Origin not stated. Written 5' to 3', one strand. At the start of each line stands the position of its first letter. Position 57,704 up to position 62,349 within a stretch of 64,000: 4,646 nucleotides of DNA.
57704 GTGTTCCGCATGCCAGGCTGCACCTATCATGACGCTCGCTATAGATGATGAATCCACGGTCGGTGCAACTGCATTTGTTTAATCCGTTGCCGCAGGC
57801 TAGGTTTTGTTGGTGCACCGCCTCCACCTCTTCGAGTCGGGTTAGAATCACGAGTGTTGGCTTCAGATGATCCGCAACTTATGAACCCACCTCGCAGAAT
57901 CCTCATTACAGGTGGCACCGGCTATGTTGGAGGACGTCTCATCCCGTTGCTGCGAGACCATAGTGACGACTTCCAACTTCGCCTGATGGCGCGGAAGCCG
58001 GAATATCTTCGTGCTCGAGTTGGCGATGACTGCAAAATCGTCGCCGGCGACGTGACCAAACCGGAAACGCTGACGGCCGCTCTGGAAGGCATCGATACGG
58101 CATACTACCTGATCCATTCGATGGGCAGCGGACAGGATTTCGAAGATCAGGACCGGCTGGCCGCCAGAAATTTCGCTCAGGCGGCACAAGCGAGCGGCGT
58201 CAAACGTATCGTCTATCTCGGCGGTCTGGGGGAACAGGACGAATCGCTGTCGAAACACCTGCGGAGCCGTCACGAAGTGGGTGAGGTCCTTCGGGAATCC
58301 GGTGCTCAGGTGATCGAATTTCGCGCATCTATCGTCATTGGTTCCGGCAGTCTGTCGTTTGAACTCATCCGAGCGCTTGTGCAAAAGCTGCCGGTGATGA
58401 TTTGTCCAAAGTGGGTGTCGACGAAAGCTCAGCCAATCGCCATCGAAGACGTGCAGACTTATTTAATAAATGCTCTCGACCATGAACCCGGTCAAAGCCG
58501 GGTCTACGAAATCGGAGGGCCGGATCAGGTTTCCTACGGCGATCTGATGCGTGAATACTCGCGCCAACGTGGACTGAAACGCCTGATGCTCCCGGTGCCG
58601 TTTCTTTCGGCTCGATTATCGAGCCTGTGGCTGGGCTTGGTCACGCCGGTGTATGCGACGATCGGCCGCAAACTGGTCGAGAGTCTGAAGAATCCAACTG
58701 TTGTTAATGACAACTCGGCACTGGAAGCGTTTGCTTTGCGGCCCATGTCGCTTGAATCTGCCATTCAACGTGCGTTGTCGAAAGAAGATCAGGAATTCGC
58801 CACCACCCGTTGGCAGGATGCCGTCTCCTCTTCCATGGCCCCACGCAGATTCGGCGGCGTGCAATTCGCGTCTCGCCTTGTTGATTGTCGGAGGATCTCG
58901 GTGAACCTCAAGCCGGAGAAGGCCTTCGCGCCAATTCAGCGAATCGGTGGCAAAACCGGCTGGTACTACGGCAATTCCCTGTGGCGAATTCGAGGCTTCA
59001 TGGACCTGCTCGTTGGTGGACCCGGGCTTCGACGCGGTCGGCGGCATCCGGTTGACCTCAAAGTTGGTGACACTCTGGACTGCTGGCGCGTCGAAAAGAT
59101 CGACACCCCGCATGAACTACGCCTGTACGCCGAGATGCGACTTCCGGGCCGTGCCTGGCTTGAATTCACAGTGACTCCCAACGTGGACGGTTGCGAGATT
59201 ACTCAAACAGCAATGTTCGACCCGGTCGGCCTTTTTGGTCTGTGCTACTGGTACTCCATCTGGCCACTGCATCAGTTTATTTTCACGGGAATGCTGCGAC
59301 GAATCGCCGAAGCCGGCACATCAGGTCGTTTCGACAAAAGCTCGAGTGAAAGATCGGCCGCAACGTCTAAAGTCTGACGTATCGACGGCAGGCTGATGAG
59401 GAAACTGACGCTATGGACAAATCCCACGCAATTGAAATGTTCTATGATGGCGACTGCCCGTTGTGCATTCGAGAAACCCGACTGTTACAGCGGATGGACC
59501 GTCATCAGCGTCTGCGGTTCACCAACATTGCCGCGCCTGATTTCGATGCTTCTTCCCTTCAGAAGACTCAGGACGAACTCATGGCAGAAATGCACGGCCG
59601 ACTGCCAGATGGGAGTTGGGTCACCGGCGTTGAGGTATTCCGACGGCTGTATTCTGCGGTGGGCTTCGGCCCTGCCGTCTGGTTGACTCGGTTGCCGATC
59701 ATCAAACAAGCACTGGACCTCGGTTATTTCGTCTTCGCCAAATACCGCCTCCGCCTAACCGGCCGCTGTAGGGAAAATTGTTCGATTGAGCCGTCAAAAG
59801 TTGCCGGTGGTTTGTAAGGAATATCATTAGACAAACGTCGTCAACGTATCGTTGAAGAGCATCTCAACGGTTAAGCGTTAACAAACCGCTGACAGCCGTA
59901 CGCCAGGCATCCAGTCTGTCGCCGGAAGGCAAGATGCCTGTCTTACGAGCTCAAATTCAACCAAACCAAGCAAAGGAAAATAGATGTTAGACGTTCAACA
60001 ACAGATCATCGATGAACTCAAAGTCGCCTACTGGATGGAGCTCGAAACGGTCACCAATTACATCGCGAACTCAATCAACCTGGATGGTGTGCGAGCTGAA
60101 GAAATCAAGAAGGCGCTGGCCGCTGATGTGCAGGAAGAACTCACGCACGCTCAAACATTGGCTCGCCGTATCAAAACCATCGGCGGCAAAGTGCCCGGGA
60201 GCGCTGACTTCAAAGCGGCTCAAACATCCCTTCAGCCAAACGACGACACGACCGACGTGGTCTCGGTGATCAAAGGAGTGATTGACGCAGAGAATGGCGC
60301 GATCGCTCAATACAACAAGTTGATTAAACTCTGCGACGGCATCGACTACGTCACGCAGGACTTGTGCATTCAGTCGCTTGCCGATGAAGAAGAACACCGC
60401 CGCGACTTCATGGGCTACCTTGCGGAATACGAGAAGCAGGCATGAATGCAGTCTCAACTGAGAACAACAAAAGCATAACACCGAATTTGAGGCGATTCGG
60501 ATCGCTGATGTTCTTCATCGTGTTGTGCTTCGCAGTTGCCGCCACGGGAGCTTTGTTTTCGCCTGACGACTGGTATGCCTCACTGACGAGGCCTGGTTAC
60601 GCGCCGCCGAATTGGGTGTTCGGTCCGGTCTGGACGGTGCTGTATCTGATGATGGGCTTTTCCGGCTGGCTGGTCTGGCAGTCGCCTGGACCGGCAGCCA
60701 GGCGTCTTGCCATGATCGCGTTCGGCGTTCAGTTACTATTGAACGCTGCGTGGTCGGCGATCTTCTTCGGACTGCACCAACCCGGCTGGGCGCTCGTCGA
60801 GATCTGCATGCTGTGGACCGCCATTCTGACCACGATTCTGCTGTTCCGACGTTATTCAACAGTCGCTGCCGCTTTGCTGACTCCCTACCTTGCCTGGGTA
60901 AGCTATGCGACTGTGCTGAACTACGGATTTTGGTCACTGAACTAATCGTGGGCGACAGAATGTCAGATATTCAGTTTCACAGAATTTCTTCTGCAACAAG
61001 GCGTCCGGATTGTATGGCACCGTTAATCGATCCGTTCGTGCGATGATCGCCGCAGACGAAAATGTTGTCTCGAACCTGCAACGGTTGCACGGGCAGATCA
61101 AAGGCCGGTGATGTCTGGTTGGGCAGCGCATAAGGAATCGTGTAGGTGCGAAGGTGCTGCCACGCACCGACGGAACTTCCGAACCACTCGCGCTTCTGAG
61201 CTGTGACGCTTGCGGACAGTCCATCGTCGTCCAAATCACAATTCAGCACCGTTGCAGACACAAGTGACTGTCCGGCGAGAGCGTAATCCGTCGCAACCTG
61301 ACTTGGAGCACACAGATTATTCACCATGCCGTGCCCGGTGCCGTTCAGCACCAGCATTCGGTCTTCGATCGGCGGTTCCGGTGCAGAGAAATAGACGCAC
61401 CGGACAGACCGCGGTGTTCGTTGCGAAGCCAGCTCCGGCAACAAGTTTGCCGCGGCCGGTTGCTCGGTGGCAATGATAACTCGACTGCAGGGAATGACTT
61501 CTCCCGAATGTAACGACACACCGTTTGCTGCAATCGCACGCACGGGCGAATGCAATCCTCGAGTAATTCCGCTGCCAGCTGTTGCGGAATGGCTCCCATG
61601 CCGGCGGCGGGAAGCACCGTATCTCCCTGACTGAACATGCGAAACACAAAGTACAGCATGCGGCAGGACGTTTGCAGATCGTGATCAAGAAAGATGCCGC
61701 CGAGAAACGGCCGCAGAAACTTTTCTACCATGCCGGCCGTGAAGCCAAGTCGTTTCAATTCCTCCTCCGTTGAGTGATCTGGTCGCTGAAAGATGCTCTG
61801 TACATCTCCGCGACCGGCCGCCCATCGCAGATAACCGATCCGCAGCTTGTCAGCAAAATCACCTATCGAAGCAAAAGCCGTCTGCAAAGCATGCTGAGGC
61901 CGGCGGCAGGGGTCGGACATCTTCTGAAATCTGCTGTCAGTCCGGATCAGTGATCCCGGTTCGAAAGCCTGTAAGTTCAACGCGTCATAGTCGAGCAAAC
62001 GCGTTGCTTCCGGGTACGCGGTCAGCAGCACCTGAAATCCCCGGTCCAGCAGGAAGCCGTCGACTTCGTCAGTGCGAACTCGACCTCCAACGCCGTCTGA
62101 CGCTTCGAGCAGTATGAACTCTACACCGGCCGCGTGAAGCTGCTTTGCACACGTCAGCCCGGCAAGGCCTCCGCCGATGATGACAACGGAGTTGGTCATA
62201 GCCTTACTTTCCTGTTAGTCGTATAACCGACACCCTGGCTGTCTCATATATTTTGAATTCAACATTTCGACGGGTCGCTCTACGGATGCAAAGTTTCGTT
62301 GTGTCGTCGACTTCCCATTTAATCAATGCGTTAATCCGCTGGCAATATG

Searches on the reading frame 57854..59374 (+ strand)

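Call 69: search_protein_families(library=pfam, proteins=[window:57854-59374:+], max_evalue=0.001)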
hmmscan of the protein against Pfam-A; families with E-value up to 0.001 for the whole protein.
window:57854-59374:+ (507 aa): 5 families
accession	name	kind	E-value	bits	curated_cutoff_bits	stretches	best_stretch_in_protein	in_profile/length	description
PF11066.14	DUF2867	-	7.3e-37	127.3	27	1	341-480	6-142/142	Protein of unknown function (DUF2867)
PF13460.12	NAD_binding_10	-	3.7e-18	66.5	27.2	1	20-151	1-126/184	NAD(P)H-binding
PF05368.20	NmrA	-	9.4e-13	48.8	27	1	15-241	4-236/298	NmrA-like family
PF01370.27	Epimerase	-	1.1e-08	35.3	20.9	1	16-123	1-114/240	NAD dependent epimerase/dehydratase family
PF01073.25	3Beta_HSD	-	1e-05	25.2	22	1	17-122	1-114/280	3-beta hydroxysteroid dehydrogenase/isomerase family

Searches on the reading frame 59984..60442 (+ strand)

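Call 69: search_protein_families(library=pfam, proteins=[window:59984-60442:+], max_evalue=0.001)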
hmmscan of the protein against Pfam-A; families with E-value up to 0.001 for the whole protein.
window:59984-60442:+ (153 aa): 3 families
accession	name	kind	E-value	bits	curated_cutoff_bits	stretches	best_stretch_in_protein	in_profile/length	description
PF00210.30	Ferritin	-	2.3e-19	70.1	24.5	1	17-148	9-138/142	Ferritin-like domain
PF05974.18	DUF892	-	8.7e-05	23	23.7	1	8-148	6-151/159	Domain of unknown function (DUF892)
PF02915.23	Rubrerythrin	-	0.00018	22.3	22.8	1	12-143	3-134/137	Rubrerythrin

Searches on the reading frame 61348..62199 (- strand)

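Call 69: search_protein_families(library=pfam, proteins=[window:61348-62199:-], max_evalue=0.001)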
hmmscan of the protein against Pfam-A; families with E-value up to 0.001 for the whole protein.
window:61348-62199:- (284 aa): 9 families
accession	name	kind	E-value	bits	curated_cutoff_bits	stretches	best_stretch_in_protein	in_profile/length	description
PF01593.30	Amino_oxidase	-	7.6e-29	101.7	19.8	1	12-216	1-218/443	Flavin containing amine oxidoreductase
PF13450.12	NAD_binding_8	-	6.3e-16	58.9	21.9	1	7-71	1-67/68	NAD(P)-binding Rossmann-like domain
PF07992.20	Pyr_redox_2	-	2e-05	24.6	26.1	1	4-38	2-178/291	Pyridine nucleotide-disulphide oxidoreductase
PF00890.30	FAD_binding_2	-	4e-05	23.4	20.4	1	5-39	2-36/414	FAD binding domain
PF01494.25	FAD_binding_3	-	7.9e-05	22.5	22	1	4-35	3-34/349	FAD binding domain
PF01266.30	DAO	-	8.7e-05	22.6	27.9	1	5-38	2-35/353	FAD dependent oxidoreductase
PF03486.20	HI0933_like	-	0.00028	20.9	50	1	4-42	2-40/244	HI0933-like protein Rossmann domain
PF05834.18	Lycopene_cycl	-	0.00045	19.8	23.4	1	5-37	2-36/380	Lycopene cyclase protein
PF00070.33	Pyr_redox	-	0.00093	20.1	22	0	4-38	1-35/82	Pyridine nucleotide-disulphide oxidoreductase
